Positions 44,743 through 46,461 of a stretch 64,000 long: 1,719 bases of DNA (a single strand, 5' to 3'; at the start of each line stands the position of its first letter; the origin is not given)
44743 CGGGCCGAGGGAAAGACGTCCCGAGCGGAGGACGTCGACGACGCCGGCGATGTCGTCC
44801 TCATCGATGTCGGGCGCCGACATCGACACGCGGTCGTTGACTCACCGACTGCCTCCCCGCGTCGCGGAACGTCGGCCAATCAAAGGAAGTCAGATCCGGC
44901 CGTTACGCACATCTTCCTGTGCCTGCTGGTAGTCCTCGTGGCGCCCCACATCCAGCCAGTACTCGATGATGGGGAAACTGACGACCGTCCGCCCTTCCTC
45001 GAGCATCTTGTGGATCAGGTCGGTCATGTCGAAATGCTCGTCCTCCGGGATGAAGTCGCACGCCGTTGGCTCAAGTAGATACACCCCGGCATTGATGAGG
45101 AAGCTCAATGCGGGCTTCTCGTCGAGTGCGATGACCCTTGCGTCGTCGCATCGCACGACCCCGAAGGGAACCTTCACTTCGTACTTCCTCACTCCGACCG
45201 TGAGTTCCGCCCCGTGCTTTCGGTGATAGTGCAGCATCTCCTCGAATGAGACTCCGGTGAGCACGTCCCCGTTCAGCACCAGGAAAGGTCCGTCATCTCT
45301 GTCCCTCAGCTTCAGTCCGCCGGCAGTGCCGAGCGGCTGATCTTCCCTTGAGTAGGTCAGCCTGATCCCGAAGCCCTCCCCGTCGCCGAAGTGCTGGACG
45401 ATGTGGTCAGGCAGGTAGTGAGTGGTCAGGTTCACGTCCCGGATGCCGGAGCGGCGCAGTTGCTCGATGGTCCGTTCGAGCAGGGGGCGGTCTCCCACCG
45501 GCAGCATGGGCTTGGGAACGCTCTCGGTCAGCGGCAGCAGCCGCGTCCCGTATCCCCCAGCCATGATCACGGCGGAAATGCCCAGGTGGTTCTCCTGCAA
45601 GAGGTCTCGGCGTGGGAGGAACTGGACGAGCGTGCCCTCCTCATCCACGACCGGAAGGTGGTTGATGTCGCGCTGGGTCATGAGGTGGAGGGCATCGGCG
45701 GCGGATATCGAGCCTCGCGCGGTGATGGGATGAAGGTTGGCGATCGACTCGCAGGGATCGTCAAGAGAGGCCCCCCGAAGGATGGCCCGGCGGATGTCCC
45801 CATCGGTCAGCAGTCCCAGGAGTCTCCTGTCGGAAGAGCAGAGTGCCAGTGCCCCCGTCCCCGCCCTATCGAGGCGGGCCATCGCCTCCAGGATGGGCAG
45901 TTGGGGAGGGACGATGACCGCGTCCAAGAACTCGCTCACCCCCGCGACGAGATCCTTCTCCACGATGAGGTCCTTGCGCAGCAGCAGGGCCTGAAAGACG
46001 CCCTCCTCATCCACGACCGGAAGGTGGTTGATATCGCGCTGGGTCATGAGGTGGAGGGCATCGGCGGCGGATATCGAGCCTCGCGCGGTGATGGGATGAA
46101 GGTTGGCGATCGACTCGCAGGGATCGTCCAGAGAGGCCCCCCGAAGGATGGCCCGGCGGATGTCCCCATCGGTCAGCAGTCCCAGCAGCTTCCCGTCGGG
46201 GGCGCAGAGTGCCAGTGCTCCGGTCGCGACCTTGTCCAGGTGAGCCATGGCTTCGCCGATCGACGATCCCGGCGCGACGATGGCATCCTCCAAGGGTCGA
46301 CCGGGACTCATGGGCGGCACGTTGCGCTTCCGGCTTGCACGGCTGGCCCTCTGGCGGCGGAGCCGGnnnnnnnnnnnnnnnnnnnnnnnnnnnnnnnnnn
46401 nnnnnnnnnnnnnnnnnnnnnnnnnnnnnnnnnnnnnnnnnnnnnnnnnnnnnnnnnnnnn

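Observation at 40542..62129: A ~21.6-kb lower-GC glycan locus built around a legionaminic-acid-type nonulosonic acid pathway with GDP-sugar features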

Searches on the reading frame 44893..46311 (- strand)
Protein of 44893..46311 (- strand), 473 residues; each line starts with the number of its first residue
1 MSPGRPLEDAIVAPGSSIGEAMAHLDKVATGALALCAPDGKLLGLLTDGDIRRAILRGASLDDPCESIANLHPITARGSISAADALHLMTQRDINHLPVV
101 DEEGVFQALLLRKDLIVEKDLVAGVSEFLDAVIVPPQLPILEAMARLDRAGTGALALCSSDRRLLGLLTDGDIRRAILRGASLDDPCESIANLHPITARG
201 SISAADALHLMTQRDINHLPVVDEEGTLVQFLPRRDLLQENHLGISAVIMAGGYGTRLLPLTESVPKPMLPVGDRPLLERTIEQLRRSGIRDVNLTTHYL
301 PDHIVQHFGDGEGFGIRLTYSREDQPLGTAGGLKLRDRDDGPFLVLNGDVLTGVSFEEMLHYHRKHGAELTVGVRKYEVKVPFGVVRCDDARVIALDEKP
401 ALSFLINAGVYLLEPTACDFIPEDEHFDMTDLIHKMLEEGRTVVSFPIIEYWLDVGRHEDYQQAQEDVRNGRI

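Call 12: search_protein_families(library=ncbifam, proteins=[window:44893-46311:-], max_evalue=0.00001)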
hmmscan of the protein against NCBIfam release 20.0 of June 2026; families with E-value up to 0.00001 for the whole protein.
seq(473 aa): 41 families (the best 25 are shown)
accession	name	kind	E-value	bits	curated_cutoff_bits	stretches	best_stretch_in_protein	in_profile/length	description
NF052502.1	man1P_GTase_Rv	exception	2e-47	161.8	440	1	246-472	2-234/352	mannose-1-phosphate guanylyltransferase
TIGR03992.1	Arch_glmU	subfamily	4.6e-41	141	292.1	1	246-466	2-225/393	bifunctional sugar-1-phosphate nucleotidylyltransferase/acetyltransferase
NF045761.1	NAMPUrTaseMurU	equivalog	2.7e-35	122.3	250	1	246-465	2-224/226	N-acetylmuramate alpha-1-phosphate uridylyltransferase MurU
NF008581.0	PRK11543.1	equivalog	4e-30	105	481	2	139-239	217-317/321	arabinose-5-phosphate isomerase GutQ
TIGR01208.1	rmlA_long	equivalog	1.4e-29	103.1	320.25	1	247-466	2-232/353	glucose-1-phosphate thymidylyltransferase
TIGR00393.1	kpsF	subfamily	2.8e-29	102.5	203.7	2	139-230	174-265/268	KpsF/GutQ family sugar-phosphate isomerase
NF041313.1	UDPGP_AglF_Halo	equivalog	1.4e-27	96.6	400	1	246-466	2-232/234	UTP--glucose-1-phosphate uridylyltransferase AglF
NF049965.1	GlMnHpPGnyltfHddC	equivalog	5.5e-25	88.3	300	1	246-464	2-217/221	D-glycero-D-manno-heptose 1-phosphate guanosyltransferase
TIGR01207.1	rmlA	equivalog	3.7e-23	82.1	360.65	1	248-467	3-235/286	glucose-1-phosphate thymidylyltransferase RfbA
NF003670.0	PRK05293.1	equivalog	3.2e-21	75.7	470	2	343-467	121-257/382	glucose-1-phosphate adenylyltransferase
NF041173.1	Sug_nt_acttase_Thmprot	equivalog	1.4e-18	67.1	600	1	246-460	2-219/405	bifunctional sugar-1-phosphate nucleotidylyltransferase/acetyltransferase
TIGR02091.1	glgC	equivalog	3e-18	66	424.9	2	339-465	112-256/364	glucose-1-phosphate adenylyltransferase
TIGR02623.1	G1P_cyt_trans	equivalog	5.1e-18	65.4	300.25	2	339-442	118-220/255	glucose-1-phosphate cytidylyltransferase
NF008141.0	PRK10892.1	equivalog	1.3e-15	57.5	505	2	134-239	219-324/328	arabinose-5-phosphate isomerase KdsD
NF012024.0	PRK15480.1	equivalog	3.3e-15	56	588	1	247-464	6-236/292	glucose-1-phosphate thymidylyltransferase RfbA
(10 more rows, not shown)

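Call 13: search_protein_families(library=pfam, proteins=[window:44893-46311:-], max_evalue=0.001)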
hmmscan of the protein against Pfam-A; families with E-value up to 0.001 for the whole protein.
seq(473 aa): 3 families
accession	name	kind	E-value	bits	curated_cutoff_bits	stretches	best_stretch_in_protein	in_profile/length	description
PF00483.29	NTP_transferase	-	3.6e-48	164.7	21.2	1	247-469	2-243/245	Nucleotidyl transferase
PF00571.33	CBS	-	4.8e-35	120.1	24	3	190-239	4-53/57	CBS domain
PF12804.13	NTP_transf_3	-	1.4e-10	42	27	1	247-385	1-132/160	MobA-like NTP transferase domain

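Call 24: search_solved_structures(query=window:44893-46311:-, max_evalue=1e-10)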
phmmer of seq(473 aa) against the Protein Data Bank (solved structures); distinct sequences matched with E-value up to 1e-10: 38.
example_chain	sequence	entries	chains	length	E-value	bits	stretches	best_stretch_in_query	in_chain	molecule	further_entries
8x7s_B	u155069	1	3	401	2.4e-36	128.9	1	245-473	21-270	UTP--glucose-1-phosphate uridylyltransferase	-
7x8j_A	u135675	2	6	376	1.1e-34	123.3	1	243-461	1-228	Mannose-1-phosphate guanylyltransferase 1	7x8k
7whr_B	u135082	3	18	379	2.6e-34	122.2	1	243-461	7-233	Nucleotidyl transferase family protein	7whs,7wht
8yre_D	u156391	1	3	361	7.1e-34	120.7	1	246-461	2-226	Mannose-1-phosphate guanylyltransferase 1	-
7d72_K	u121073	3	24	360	7.6e-34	120.6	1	246-461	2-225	Mannose-1-phosphate guanyltransferase beta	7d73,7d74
4y7t_A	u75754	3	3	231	4e-22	82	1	246-465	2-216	Nucleotidyl transferase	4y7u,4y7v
1lvw_A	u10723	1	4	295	1.2e-20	77.2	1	246-465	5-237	glucose-1-phosphate thymidylyltransferase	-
4ho0_A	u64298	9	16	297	1.5e-20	76.8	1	247-467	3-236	Glucose-1-phosphate thymidylyltransferase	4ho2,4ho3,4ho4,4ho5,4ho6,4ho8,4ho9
8hhd_A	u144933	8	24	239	2.2e-20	76.3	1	244-463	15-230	Nucleotidyl transferase | N-acetylmuramate alpha-1-phosphate uridylyltransferase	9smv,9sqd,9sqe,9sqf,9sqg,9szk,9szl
1mc3_A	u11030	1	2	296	4.1e-20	75.3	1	246-465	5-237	GLUCOSE-1-PHOSPHATE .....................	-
5xhw_A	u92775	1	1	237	4.3e-20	75.3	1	247-466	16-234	Putative 6-deoxy-D-mannoheptose pathway protein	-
6jq8_A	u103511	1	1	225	5e-20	75.1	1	247-466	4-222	Putative 6-deoxy-D-mannoheptose pathway protein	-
5ify_A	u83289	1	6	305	8.8e-20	74.3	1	241-463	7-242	Glucose-1-phosphate thymidylyltransferase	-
3hl3_A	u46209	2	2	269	3.9e-18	68.8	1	244-466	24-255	Glucose-1-phosphate thymidylyltransferase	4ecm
1mp3_A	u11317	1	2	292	5.2e-18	68.4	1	247-465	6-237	GLUCOSE-1-PHOSPHATE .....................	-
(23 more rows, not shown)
